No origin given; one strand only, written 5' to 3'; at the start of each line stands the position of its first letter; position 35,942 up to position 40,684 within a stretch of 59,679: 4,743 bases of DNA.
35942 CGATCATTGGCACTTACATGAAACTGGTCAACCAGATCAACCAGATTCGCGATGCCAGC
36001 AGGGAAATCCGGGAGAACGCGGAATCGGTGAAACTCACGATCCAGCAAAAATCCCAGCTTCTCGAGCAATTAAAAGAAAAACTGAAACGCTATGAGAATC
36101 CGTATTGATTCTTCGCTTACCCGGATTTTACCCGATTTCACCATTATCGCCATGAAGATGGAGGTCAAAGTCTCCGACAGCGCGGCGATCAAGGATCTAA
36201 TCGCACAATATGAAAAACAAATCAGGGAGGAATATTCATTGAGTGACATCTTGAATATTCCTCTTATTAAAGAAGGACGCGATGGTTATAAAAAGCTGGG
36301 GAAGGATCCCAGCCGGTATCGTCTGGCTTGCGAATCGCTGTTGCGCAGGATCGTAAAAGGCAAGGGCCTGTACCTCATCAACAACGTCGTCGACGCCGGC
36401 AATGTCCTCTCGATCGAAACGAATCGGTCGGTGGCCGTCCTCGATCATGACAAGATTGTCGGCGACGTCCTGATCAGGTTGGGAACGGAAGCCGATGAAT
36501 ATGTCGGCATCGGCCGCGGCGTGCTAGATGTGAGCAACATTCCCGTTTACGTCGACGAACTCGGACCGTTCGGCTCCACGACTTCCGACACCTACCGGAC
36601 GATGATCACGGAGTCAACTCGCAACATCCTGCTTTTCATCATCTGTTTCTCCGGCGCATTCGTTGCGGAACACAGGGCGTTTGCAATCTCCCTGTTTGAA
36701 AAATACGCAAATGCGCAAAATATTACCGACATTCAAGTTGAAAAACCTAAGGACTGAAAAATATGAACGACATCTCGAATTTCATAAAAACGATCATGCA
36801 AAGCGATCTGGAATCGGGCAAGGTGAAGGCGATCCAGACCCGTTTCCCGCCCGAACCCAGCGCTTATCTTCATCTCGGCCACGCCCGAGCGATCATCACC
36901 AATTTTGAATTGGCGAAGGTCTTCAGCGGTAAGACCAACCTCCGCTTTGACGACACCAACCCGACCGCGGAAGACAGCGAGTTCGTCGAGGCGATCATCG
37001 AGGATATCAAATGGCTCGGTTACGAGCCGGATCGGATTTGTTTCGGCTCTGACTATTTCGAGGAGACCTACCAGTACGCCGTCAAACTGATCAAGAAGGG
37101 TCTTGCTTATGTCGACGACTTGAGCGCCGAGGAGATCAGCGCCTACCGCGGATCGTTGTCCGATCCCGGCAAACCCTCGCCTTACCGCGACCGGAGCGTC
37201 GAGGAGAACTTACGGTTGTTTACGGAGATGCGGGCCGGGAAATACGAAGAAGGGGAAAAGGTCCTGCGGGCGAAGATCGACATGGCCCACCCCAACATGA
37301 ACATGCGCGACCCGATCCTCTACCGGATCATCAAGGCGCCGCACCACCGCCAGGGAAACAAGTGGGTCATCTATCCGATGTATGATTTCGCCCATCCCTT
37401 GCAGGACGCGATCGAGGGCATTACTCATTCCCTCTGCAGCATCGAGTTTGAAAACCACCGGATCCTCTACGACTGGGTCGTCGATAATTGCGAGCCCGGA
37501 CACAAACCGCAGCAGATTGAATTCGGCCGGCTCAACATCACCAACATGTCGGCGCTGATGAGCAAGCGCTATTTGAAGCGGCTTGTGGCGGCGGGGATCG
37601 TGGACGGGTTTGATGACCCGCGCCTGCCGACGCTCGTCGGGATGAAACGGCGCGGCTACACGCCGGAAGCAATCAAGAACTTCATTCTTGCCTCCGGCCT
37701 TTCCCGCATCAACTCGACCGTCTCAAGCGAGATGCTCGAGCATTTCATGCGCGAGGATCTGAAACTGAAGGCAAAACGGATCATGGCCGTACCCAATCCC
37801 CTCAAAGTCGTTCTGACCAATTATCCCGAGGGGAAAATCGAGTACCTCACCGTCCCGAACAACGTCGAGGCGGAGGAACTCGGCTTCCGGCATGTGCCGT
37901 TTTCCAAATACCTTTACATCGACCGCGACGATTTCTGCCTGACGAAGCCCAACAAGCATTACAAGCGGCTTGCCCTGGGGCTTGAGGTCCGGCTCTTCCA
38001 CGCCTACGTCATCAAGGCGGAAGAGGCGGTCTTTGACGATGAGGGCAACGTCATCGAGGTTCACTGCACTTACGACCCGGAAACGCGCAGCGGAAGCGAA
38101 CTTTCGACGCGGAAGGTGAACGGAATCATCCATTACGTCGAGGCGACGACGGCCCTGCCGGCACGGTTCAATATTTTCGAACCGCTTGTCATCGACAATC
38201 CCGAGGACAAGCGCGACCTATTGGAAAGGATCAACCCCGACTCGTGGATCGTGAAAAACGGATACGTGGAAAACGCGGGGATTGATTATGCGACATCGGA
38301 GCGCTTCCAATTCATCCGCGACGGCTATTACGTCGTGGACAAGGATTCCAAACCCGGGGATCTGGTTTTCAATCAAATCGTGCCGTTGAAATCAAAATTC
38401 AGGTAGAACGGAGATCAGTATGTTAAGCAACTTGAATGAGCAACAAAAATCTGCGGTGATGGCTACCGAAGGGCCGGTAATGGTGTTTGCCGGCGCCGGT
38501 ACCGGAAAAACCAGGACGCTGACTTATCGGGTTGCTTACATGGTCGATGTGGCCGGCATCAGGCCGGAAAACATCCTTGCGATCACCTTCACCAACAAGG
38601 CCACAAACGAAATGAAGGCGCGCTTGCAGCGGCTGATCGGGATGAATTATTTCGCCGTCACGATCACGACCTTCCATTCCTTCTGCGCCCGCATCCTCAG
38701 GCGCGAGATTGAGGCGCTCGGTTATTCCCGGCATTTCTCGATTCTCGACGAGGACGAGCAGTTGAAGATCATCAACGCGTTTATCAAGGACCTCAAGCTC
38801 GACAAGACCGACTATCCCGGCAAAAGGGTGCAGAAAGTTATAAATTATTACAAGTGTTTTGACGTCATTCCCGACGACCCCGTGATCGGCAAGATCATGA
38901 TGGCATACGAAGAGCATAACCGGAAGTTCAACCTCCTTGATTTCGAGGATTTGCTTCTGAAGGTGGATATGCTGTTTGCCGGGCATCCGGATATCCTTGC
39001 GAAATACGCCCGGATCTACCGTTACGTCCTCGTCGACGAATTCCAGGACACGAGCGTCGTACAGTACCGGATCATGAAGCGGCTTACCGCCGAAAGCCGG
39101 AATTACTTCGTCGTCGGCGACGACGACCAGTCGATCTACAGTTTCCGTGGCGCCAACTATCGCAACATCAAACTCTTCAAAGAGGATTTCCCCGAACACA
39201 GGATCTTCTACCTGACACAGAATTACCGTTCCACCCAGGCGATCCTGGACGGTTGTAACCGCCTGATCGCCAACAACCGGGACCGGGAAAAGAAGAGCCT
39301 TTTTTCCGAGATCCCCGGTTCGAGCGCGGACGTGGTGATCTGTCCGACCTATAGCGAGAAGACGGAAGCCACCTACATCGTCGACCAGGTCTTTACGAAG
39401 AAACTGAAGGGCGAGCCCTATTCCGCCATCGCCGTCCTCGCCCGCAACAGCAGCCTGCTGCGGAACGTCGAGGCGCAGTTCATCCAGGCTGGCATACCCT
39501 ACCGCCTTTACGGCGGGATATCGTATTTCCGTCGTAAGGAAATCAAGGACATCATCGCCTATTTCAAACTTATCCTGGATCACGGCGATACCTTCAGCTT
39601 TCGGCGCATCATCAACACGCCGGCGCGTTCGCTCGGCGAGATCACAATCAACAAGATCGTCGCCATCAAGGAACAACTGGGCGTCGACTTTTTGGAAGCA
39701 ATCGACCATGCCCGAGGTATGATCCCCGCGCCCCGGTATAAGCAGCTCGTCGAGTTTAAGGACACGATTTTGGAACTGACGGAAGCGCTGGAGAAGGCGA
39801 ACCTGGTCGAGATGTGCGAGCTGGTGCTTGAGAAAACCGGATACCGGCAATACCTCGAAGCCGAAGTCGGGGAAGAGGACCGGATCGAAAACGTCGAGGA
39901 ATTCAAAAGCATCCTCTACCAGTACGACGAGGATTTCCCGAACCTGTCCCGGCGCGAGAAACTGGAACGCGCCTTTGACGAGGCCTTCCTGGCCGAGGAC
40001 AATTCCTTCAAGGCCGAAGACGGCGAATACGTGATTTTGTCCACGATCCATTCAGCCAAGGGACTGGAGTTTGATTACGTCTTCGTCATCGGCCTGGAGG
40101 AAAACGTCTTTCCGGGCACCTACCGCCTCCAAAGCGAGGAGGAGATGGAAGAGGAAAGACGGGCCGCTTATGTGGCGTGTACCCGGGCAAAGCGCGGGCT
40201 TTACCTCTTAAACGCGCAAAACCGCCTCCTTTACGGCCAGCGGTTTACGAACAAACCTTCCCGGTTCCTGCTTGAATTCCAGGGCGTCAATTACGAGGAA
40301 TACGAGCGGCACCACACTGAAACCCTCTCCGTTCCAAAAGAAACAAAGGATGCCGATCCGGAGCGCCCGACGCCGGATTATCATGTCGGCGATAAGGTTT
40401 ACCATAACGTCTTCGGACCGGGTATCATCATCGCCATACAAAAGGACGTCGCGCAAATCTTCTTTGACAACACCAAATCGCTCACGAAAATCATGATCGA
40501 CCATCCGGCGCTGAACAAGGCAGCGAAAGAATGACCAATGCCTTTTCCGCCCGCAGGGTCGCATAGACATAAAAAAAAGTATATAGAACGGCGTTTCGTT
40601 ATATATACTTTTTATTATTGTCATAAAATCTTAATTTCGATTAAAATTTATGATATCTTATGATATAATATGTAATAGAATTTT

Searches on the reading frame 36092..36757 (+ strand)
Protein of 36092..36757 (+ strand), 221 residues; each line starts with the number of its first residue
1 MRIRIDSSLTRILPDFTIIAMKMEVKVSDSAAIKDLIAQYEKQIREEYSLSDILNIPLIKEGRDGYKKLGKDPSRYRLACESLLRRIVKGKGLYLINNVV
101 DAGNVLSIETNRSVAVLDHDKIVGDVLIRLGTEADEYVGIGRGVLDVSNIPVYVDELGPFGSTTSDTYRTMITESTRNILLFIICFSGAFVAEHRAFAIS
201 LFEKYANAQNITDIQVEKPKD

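Call 36: search_protein_families(library=pfam, proteins=[window:36092-36757:+], max_evalue=0.00001)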
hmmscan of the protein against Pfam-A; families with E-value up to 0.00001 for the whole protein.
window:36092-36757:+ (221 aa): 1 family
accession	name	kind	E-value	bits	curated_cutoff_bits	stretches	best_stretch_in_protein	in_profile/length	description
PF03483.22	B3_4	-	6.7e-16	58.8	29.3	1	66-193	6-134/174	B3/4 domain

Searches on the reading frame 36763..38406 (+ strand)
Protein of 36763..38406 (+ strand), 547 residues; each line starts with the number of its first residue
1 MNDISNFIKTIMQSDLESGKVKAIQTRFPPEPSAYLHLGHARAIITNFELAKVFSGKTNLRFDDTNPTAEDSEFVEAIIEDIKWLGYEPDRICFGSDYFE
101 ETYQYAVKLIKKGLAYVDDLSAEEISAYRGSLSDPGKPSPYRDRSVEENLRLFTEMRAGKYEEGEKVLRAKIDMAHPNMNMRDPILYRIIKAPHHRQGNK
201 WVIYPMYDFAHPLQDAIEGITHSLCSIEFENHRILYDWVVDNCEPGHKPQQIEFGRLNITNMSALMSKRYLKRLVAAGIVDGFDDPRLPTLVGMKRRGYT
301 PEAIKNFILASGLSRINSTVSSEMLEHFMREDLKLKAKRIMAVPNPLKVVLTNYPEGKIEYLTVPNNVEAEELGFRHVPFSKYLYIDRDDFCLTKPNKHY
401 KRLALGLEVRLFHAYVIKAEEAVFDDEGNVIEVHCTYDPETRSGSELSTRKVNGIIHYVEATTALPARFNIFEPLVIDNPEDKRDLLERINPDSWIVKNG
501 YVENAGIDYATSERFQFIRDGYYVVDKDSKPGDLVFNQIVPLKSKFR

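Call 36: search_protein_families(library=pfam, proteins=[window:36763-38406:+], max_evalue=0.00001)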
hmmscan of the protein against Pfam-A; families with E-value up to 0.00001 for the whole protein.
window:36763-38406:+ (547 aa): 3 families
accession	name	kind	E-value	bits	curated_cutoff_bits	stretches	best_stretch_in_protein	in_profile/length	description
PF00749.27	tRNA-synt_1c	-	1.9e-95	319.9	23.4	1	24-334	2-313/314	tRNA synthetases class I (E and Q), catalytic domain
PF03950.23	tRNA-synt_1c_C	-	5.8e-27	94.2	23.9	1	337-438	1-91/91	tRNA synthetases class I (E and Q), anti-codon binding domain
PF20974.2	tRNA-synt_1c_C2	-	5.8e-13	49.8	23.9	1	455-526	1-69/69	tRNA synthetases class I (E and Q), anti-codon binding domain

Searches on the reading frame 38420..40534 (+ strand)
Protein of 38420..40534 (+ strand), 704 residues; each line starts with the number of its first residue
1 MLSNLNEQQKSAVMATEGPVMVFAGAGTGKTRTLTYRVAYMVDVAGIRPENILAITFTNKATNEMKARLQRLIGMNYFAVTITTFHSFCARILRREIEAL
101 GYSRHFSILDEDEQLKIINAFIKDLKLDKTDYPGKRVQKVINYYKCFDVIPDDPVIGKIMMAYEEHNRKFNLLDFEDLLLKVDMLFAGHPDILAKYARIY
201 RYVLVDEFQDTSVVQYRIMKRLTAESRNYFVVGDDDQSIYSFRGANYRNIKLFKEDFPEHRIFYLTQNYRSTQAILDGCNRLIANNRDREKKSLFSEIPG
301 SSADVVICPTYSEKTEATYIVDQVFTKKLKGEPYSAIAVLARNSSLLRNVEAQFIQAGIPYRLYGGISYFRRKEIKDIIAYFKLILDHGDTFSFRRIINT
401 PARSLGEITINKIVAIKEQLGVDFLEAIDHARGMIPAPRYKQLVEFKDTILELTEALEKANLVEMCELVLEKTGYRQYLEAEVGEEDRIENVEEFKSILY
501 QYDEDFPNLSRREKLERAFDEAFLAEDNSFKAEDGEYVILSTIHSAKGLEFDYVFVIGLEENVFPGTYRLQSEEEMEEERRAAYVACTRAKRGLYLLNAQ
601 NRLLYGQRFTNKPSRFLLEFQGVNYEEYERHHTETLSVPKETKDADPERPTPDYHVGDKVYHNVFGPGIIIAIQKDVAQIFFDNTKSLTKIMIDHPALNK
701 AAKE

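Call 36: search_protein_families(library=pfam, proteins=[window:38420-40534:+], max_evalue=0.00001)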
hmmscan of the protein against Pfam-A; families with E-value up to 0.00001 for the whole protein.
window:38420-40534:+ (704 aa): 4 families
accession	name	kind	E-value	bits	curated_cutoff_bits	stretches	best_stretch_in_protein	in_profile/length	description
PF00580.27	UvrD-helicase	-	2.4e-81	273.8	23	1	5-258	1-271/271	UvrD/REP helicase N-terminal domain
PF13361.12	UvrD_C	-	1.4e-66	225.8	25.6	1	264-598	2-347/350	UvrD-like helicase C-terminal domain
PF13245.12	AAA_19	-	2.3e-23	83.3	25.1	1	9-243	1-134/134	AAA domain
PF13538.12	UvrD_C_2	-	3e-11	43.5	27.4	1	538-597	2-52/52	UvrD-like helicase C-terminal domain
